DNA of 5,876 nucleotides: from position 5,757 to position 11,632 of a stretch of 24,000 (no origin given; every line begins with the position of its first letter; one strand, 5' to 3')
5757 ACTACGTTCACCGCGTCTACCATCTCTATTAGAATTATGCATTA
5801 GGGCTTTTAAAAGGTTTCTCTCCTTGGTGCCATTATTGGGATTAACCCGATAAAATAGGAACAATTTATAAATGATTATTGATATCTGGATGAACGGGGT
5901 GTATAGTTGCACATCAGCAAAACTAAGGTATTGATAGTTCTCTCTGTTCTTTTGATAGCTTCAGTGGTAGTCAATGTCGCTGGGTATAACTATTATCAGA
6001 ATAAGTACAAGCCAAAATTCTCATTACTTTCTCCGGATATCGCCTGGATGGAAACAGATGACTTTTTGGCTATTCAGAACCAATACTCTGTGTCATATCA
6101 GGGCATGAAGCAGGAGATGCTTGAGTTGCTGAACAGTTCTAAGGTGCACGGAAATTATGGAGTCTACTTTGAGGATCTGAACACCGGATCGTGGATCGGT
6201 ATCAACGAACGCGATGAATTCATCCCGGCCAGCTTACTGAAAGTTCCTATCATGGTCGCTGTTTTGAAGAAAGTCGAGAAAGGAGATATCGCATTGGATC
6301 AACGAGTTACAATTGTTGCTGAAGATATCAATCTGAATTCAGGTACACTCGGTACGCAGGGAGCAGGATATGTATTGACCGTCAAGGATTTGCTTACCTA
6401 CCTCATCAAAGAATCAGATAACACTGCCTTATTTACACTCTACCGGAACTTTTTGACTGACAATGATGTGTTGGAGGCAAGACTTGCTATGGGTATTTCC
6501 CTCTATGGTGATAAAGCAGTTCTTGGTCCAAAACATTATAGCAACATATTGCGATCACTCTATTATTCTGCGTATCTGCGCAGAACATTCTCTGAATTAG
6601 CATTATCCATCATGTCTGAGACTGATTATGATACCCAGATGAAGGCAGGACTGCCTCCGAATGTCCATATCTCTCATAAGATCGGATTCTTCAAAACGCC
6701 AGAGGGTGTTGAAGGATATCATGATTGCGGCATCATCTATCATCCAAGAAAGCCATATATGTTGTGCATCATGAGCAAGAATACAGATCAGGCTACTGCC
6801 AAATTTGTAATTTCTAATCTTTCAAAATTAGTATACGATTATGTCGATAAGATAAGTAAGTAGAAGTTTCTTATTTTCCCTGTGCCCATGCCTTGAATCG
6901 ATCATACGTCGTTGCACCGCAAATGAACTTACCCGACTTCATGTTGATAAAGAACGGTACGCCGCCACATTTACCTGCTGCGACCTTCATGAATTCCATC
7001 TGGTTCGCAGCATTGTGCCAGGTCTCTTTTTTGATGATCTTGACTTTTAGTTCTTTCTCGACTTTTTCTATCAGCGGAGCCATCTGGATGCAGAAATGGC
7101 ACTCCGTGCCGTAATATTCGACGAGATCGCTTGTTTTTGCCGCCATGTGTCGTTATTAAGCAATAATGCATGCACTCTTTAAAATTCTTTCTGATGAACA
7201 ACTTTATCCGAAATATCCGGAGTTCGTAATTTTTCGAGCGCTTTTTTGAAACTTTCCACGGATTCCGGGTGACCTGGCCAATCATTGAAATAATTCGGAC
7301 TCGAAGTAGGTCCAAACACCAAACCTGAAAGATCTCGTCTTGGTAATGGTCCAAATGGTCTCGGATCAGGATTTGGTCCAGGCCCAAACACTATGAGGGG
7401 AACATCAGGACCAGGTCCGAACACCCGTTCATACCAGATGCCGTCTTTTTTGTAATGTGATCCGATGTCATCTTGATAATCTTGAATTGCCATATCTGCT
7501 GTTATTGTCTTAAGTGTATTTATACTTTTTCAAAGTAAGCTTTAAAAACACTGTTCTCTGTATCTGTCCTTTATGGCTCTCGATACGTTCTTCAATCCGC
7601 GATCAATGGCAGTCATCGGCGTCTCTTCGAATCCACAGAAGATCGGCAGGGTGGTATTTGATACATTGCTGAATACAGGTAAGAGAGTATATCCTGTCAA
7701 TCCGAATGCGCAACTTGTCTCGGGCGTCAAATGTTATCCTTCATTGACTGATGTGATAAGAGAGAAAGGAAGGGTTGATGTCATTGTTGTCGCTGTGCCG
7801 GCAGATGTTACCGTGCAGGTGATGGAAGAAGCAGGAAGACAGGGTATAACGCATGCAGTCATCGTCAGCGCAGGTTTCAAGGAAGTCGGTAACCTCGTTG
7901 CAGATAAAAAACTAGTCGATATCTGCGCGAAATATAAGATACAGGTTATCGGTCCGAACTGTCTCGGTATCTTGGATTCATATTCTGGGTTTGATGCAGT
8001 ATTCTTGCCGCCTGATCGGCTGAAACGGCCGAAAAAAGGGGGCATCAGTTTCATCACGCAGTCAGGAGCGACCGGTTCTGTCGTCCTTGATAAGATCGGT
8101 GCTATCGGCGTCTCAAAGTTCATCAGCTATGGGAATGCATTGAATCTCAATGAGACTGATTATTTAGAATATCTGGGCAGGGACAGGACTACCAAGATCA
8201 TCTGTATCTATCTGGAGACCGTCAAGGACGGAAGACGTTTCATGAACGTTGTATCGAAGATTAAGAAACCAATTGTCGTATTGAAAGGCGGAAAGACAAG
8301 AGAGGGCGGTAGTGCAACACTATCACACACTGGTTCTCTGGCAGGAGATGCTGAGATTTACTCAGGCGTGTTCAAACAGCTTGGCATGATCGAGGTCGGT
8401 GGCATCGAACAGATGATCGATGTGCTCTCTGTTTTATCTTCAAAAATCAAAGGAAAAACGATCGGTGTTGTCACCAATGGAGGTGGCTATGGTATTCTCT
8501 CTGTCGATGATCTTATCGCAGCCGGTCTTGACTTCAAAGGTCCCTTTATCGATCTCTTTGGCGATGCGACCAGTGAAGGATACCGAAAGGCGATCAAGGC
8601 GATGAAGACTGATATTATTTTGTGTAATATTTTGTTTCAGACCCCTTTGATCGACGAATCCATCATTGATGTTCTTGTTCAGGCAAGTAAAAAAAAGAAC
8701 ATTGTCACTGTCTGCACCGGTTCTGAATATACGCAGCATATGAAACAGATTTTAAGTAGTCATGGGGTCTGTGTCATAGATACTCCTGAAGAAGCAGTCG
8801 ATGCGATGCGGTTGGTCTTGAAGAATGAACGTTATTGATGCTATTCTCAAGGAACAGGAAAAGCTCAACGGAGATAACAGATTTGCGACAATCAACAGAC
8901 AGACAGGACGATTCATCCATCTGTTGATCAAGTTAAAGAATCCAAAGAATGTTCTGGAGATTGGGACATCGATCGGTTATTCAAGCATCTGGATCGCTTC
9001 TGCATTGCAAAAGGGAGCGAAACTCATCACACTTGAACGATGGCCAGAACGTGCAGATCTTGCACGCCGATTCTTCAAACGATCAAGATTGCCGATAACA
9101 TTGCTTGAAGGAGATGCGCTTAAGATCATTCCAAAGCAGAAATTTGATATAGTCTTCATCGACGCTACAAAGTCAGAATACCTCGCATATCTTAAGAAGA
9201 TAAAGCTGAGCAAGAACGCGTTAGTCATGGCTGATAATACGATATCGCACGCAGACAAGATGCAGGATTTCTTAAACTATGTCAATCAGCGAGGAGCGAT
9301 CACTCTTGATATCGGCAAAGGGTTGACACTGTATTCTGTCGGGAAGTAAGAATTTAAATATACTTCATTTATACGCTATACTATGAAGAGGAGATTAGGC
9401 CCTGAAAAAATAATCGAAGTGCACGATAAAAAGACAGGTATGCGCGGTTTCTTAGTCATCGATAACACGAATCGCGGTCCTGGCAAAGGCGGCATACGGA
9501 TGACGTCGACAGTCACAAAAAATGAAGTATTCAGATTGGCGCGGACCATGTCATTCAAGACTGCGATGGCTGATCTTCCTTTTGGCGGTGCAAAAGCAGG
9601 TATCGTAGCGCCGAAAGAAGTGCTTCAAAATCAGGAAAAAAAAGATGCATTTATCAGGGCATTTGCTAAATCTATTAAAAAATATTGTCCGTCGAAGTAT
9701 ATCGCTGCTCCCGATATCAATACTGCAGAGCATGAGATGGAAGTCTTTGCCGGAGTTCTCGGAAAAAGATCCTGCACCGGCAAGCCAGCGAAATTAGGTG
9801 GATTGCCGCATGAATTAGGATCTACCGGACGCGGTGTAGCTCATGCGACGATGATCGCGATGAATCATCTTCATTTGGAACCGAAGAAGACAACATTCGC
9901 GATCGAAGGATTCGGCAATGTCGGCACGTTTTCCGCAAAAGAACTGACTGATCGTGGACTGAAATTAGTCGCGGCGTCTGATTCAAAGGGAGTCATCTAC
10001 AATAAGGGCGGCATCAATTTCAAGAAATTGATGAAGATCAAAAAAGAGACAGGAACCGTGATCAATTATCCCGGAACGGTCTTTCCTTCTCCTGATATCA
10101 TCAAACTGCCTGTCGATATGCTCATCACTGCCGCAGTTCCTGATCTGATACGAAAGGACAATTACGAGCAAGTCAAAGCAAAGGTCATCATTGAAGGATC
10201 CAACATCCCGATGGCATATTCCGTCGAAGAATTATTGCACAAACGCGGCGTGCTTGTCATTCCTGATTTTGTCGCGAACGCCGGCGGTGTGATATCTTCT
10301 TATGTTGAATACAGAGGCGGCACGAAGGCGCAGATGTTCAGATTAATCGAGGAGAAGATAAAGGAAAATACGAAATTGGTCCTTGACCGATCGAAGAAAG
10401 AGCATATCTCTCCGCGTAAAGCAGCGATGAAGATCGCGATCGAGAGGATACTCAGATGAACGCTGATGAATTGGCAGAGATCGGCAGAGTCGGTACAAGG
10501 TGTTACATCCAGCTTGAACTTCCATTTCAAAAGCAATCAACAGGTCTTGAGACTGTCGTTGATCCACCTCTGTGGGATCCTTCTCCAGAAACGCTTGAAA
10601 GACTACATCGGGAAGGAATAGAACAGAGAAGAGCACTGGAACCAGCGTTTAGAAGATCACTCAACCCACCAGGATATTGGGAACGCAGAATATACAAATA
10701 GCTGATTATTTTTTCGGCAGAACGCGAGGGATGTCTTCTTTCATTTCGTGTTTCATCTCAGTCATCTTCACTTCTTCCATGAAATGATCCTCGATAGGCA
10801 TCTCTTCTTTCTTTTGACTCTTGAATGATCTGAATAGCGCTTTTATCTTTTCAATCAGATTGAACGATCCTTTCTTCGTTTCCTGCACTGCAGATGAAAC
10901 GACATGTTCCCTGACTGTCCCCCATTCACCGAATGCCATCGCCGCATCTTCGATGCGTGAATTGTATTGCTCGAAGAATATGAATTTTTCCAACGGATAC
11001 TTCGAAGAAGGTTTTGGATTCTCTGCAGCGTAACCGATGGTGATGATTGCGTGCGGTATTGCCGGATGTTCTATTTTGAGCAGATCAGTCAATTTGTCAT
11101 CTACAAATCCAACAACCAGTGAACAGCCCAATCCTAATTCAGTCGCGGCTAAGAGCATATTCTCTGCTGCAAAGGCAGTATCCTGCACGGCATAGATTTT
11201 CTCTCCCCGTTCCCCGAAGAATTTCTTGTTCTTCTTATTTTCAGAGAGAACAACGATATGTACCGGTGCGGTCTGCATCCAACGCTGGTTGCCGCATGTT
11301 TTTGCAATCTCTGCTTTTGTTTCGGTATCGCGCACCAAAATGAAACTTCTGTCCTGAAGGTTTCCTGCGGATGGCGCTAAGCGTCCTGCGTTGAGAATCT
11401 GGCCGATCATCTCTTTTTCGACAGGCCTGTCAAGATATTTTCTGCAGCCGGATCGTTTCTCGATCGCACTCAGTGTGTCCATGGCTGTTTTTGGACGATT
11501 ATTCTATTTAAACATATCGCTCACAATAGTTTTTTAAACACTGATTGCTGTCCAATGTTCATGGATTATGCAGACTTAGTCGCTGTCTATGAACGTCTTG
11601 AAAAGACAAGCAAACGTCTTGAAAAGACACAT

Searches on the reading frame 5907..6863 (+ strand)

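Call 40: search_protein_families(library=pfam, proteins=[window:5907-6863:+], max_evalue=0.001)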
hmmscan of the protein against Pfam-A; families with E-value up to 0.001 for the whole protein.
window:5907-6863:+ (318 aa): 1 family
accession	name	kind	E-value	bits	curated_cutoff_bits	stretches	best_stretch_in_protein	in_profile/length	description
PF13354.11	Beta-lactamase2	-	3.5e-41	141.4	22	1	85-289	1-213/214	Beta-lactamase enzyme family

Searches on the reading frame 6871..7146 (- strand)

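Call 63: search_protein_families(library=pfam, proteins=[window:6871-7146:-], max_evalue=0.01)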
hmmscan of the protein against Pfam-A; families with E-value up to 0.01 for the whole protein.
window:6871-7146:- (91 aa): 3 families
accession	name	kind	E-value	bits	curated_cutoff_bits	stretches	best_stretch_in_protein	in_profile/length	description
PF00085.26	Thioredoxin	-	8.6e-05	22.9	23.5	1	4-49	18-65/103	Thioredoxin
PF00282.25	Pyridoxal_deC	-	0.0014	17.8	27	1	7-78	145-213/375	Pyridoxal-dependent decarboxylase conserved domain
PF01323.26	DSBA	-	0.0055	16.9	25.6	0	8-41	2-36/191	DSBA-like thioredoxin domain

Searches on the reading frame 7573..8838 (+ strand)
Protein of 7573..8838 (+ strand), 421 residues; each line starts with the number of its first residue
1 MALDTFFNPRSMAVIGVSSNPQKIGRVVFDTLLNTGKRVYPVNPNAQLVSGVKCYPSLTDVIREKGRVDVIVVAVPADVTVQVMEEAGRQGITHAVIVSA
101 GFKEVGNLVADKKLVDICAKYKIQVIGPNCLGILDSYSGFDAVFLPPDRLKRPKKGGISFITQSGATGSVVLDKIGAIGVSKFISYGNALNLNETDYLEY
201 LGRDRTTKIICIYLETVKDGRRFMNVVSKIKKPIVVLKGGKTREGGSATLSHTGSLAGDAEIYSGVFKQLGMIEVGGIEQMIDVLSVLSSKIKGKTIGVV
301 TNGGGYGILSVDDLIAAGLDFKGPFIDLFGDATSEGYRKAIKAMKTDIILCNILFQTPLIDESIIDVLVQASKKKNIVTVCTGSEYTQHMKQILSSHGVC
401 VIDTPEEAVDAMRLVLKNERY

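Call 40: search_protein_families(library=pfam, proteins=[window:7573-8838:+], max_evalue=0.001)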
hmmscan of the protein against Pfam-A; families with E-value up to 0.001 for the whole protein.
window:7573-8838:+ (421 aa): 4 families
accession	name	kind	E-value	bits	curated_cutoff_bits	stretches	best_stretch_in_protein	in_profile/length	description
PF13607.11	Succ_CoA_lig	-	5.6e-45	152.9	27.4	1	155-288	1-138/138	Succinyl-CoA ligase like flavodoxin domain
PF13380.12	CoA_binding_2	-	1.2e-26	93.9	22.8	1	10-134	1-114/116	CoA binding domain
PF02629.25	CoA_binding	-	6.9e-13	49.6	22.3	1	9-101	3-97/97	CoA binding domain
PF01118.30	Semialdhyde_dh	-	0.00057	20.7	26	0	63-95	62-92/121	Semialdehyde dehydrogenase, NAD binding domain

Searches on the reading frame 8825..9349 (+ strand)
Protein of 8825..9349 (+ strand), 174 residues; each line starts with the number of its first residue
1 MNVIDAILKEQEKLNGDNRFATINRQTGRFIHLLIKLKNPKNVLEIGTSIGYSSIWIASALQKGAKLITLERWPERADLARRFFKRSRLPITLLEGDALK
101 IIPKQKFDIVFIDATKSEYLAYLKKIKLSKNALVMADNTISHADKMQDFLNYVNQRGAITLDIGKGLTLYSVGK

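Call 40: search_protein_families(library=pfam, proteins=[window:8825-9349:+], max_evalue=0.001)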
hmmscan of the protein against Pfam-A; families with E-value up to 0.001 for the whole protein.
window:8825-9349:+ (174 aa): 6 families
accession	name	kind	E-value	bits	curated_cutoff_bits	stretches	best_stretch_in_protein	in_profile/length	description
PF01596.23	Methyltransf_3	-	3.4e-22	79.2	22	1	21-142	26-158/204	O-methyltransferase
PF13578.12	Methyltransf_24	-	1.5e-09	39.1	26.3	1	44-126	1-90/105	Methyltransferase domain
PF01135.25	PCMT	-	9.9e-07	29.2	20.3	1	31-100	66-135/210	Protein-L-isoaspartate(D-aspartate) O-methyltransferase (PCMT)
PF13649.12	Methyltransf_25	-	3.3e-06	28.1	27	1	43-113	1-71/97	Methyltransferase domain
PF08241.18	Methyltransf_11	-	0.00033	21.7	21.2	1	44-113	1-67/95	Methyltransferase domain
PF13847.12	Methyltransf_31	-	0.00042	20.5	27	1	40-123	4-89/145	Methyltransferase domain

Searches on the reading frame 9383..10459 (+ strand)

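Call 40: search_protein_families(library=pfam, proteins=[window:9383-10459:+], max_evalue=0.001)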
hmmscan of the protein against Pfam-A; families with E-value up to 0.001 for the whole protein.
window:9383-10459:+ (358 aa): 3 families
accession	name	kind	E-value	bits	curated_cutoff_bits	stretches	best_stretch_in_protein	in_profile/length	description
PF00208.27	ELFV_dehydrog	-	6.7e-52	177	23.4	1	139-357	1-234/241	Glutamate/Leucine/Phenylalanine/Valine dehydrogenase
PF02812.23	ELFV_dehydrog_N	-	1.1e-26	93.5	25.3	1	7-123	1-124/129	Glu/Leu/Phe/Val dehydrogenase, dimerisation domain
PF05088.18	Bac_GDH_CD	-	0.00083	18.4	22.8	0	254-309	393-447/497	Bacterial NAD-glutamate dehydrogenase, catalytic domain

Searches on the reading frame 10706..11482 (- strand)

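Call 4: search_protein_families(library=pfam, proteins=[window:10706-11482:-], max_evalue=0.1)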
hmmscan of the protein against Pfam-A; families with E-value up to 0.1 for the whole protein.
window:10706-11482:- (258 aa): 4 families
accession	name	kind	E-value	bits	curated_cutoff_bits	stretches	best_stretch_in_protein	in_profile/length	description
PF00881.29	Nitroreductase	-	2.5e-27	96.5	23.5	2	60-151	78-167/167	Nitroreductase family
PF14512.11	TM1586_NiRdase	-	7.4e-11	42.5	27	1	3-172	2-153/215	Putative TM nitroreductase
PF17385.8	LBP_M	-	0.031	14.3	25.2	1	36-122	105-194/221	Lacto-N-biose phosphorylase central domain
PF16400.11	DUF5008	-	0.053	13.9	25.4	0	133-169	11-47/109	Domain of unknown function (DUF5008)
